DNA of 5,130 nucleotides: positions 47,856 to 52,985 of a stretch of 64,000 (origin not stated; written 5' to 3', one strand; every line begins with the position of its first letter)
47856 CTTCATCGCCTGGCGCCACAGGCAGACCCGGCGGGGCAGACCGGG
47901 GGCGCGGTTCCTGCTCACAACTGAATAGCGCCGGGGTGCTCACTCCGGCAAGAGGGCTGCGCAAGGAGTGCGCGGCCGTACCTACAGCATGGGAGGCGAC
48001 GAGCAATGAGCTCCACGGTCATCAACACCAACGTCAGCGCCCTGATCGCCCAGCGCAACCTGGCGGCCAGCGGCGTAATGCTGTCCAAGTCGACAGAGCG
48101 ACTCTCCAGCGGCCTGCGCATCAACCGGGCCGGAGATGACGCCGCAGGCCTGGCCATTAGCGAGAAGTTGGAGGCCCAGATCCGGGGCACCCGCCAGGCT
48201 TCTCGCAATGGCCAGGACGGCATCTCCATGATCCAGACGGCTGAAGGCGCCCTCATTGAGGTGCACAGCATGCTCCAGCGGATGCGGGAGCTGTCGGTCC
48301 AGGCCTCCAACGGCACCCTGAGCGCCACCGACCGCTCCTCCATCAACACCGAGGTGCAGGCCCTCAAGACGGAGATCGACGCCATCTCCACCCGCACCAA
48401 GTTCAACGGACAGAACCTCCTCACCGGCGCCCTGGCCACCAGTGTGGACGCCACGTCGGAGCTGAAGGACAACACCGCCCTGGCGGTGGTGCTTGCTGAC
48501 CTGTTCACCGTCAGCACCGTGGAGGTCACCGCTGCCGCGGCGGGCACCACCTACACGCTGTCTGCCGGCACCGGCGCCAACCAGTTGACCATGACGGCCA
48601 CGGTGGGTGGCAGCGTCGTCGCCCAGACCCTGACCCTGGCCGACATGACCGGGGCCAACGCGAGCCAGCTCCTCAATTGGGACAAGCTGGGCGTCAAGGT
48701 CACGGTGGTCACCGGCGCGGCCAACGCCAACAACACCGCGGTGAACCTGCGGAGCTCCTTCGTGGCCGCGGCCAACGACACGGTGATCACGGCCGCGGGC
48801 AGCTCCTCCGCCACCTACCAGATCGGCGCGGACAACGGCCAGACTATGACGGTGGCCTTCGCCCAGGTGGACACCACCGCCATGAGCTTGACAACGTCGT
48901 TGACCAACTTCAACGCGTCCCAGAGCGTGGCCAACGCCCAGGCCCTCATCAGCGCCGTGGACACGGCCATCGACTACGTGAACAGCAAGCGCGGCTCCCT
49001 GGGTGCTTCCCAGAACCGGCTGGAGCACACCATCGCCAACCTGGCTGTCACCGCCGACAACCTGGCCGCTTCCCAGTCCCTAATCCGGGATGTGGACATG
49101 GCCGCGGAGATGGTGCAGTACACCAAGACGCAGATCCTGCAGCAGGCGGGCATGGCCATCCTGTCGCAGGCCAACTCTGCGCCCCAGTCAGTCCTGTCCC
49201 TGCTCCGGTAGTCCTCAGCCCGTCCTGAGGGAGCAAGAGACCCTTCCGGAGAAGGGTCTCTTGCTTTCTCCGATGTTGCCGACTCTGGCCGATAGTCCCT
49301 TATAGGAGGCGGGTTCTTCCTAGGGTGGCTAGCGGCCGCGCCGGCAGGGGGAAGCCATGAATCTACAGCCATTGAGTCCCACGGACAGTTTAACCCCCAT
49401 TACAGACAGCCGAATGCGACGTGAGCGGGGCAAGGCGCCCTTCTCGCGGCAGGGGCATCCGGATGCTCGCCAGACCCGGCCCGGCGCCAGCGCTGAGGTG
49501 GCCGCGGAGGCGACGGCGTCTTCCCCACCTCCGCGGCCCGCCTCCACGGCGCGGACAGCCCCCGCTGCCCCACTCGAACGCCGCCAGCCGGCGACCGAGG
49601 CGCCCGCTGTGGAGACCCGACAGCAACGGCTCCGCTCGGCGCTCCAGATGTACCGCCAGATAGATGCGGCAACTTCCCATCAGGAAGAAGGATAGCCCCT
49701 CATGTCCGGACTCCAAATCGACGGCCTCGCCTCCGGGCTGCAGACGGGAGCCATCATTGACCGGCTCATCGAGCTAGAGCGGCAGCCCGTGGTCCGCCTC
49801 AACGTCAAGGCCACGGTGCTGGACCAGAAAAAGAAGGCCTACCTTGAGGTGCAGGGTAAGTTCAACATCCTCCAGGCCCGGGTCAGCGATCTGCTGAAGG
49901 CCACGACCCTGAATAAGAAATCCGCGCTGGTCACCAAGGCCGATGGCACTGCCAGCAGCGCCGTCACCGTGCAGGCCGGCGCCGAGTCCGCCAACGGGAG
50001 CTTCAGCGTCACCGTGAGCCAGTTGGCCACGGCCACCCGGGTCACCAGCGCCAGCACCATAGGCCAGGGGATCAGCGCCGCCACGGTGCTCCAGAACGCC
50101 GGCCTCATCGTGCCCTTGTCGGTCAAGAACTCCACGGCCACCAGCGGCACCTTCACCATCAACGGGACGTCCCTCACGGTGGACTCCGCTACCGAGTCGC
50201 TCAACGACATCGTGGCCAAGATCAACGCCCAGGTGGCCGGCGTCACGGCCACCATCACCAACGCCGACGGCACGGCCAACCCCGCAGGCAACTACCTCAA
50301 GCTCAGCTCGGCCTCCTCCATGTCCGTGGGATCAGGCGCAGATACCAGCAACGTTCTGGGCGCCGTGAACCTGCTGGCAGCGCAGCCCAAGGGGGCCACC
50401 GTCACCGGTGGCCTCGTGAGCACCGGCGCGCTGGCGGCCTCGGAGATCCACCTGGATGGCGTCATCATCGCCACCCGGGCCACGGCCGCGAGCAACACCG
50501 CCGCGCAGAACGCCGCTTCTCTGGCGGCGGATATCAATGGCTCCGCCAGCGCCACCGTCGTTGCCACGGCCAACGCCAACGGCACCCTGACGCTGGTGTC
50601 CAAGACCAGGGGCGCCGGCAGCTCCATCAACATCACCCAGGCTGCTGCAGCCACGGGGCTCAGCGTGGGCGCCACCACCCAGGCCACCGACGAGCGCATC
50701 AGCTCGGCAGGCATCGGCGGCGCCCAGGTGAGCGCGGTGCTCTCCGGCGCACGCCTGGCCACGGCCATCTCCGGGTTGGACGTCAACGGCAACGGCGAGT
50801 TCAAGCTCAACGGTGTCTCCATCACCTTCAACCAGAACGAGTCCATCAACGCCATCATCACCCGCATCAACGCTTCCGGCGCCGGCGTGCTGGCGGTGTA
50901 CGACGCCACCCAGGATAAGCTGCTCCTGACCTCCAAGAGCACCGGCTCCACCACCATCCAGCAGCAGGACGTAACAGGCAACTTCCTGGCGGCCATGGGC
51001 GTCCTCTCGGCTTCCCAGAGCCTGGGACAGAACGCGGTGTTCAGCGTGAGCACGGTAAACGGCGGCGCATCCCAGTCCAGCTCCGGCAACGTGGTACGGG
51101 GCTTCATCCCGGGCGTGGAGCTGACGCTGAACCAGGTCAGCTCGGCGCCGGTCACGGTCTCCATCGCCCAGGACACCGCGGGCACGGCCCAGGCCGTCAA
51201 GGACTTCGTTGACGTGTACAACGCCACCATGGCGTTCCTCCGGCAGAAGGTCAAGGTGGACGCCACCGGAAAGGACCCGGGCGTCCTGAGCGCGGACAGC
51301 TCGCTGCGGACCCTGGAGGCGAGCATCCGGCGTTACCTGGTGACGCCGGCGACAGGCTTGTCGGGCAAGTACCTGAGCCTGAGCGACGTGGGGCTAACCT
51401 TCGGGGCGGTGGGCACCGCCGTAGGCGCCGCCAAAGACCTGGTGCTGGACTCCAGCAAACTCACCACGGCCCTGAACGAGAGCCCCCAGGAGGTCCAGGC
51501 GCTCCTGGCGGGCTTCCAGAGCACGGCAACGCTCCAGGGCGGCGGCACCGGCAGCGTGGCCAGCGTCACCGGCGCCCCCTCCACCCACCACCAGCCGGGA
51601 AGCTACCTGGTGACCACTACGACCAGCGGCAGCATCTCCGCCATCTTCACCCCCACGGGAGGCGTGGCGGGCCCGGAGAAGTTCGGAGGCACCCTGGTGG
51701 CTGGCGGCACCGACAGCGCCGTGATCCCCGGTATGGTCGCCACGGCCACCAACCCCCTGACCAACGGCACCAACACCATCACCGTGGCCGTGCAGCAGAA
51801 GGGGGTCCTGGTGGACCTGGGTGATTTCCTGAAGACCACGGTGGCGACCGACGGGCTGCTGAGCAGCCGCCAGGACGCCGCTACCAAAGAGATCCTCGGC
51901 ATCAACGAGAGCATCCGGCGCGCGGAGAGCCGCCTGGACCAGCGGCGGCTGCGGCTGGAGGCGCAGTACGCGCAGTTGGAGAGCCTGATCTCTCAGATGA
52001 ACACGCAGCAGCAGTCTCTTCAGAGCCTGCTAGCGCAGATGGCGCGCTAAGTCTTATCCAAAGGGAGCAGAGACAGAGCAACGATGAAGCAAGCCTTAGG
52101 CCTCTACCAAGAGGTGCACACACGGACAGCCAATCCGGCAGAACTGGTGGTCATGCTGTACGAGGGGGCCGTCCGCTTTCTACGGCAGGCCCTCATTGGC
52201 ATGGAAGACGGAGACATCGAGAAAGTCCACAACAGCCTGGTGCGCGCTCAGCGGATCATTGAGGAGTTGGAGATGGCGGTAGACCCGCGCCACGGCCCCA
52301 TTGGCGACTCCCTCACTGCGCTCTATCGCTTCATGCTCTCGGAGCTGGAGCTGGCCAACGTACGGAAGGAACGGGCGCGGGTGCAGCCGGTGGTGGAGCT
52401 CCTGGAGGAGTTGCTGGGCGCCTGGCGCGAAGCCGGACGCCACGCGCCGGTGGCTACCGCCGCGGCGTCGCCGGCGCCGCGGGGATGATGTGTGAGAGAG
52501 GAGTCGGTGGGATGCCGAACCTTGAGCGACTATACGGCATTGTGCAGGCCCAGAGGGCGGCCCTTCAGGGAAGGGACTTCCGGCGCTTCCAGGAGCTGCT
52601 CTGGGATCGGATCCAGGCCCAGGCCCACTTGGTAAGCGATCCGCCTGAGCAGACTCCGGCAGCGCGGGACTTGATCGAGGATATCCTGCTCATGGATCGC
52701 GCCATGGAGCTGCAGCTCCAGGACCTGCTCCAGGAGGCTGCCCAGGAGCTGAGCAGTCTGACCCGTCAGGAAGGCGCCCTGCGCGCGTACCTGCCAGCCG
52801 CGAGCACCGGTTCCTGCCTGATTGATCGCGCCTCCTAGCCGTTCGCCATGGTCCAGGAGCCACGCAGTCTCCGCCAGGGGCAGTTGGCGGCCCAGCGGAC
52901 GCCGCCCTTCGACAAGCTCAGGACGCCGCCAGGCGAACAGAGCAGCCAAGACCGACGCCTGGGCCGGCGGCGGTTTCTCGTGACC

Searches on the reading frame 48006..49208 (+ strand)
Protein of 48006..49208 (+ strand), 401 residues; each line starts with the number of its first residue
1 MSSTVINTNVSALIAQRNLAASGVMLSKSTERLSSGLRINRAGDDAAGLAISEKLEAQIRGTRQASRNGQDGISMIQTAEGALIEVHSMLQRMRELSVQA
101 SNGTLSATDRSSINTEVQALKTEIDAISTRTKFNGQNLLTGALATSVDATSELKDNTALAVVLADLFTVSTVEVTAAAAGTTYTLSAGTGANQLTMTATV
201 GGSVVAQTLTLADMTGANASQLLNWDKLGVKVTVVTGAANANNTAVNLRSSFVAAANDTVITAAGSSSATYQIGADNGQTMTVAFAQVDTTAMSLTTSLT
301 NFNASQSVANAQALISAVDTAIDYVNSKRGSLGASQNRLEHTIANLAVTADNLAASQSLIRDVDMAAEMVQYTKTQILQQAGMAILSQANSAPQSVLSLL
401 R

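Call 16: search_protein_families(library=ncbifam, proteins=[window:48006-49208:+], max_evalue=0.001)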
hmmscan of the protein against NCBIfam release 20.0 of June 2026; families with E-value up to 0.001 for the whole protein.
window:48006-49208:+ (401 aa): 28 families (the best 25 are shown)
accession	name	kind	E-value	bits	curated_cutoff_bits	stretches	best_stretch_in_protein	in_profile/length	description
NF009448.0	PRK12806.1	equivalog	3.6e-79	266.7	531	2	4-297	3-273/475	flagellin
NF009446.0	PRK12804.1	subfamily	9.1e-79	265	352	2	6-180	3-178/301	flagellin Hag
NF005294.0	PRK06819.1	subfamily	7e-77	259.5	387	1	4-401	3-376/376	FliC/FljB family flagellin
NF006467.0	PRK08869.1-2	subfamily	2.2e-75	254.2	443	1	4-401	3-400/400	flagellin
NF009444.0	PRK12802.1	equivalog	6.2e-75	252.3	332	2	6-196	5-196/282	flagellin domain-containing protein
NF006468.0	PRK08869.1-3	subfamily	1.3e-70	238.4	436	1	6-400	5-377/378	polar flagellin E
NF006466.0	PRK08869.1-1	subfamily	3e-69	234.3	426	1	5-401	4-377/377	flagellin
NF005953.0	PRK08026.1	subfamily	1.5e-67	229.4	619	2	4-252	3-249/548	FliC/FljB family flagellin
NF006469.0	PRK08869.1-4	equivalog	2.3e-67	228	627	1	4-401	3-377/377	flagellin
NF038071.1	lat_flg_LafA_2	exception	1.6e-60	204.9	365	2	6-198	5-196/284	lateral flagellin LafA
NF009449.0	PRK12807.1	subfamily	1.7e-57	195.2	347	2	6-157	3-154/287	flagellin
NF006470.0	PRK08869.1-5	equivalog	2.8e-57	194.7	423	1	6-400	4-387/388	flagellin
NF009445.0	PRK12803.1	equivalog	1.6e-51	175.5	450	2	5-194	2-182/335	flagellin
NF009450.0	PRK12808.1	equivalog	6.5e-48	164.5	476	2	6-145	3-142/476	flagellin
NF006264.0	PRK08411.1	subfamily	2.9e-41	141.9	729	2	6-143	5-142/572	flagellin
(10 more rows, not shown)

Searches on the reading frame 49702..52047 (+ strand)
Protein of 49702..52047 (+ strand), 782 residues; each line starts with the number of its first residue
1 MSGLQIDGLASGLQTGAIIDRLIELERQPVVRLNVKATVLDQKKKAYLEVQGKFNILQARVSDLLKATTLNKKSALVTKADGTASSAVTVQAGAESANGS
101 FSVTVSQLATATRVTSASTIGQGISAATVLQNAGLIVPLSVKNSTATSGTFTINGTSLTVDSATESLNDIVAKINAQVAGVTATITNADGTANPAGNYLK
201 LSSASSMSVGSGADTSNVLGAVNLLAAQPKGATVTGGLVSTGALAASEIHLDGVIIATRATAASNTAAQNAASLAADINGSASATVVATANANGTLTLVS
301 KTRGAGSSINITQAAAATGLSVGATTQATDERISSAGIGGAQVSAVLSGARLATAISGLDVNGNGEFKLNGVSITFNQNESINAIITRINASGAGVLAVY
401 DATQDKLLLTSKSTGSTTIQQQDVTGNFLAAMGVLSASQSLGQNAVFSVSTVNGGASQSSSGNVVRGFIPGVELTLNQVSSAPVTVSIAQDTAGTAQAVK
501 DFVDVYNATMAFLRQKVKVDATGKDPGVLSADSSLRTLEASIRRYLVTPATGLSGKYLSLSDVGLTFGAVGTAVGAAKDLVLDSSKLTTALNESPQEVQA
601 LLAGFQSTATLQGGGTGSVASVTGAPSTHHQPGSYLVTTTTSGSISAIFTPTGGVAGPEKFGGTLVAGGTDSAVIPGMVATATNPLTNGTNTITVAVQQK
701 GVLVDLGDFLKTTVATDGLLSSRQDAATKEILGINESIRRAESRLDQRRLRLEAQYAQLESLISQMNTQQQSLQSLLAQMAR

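Call 6: search_protein_families(library=pfam, proteins=[window:49702-52047:+], max_evalue=0.01)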
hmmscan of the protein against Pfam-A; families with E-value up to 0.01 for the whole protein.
window:49702-52047:+ (782 aa): 3 families
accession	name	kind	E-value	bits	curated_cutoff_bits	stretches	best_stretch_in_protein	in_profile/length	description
PF07195.17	FliD_C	-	1.2e-42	146.4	25.4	1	442-767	1-235/236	Flagellar hook-associated protein 2 C-terminus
PF02465.23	FliD_N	-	7e-16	59.1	24.8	1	11-111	1-96/97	Flagellar hook-associated protein 2 N-terminus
PF07196.18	Flagellin_IN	-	9.1e-11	42.2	22.7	2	361-412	4-54/55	Flagellin hook IN motif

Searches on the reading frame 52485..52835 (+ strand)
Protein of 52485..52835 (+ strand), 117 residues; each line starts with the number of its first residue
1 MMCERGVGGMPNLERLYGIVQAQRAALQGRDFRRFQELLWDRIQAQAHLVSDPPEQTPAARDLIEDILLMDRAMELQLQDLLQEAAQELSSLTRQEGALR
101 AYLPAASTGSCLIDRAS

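Call 78: search_protein_families(library=pfam, proteins=[window:52485-52835:+], max_evalue=0.01)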
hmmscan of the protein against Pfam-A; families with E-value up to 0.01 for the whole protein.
window:52485-52835:+ (117 aa): 1 family
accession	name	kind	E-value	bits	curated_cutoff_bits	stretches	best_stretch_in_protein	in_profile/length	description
PF05400.18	FliT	-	3.4e-05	25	29.5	1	25-102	3-85/85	Flagellar protein FliT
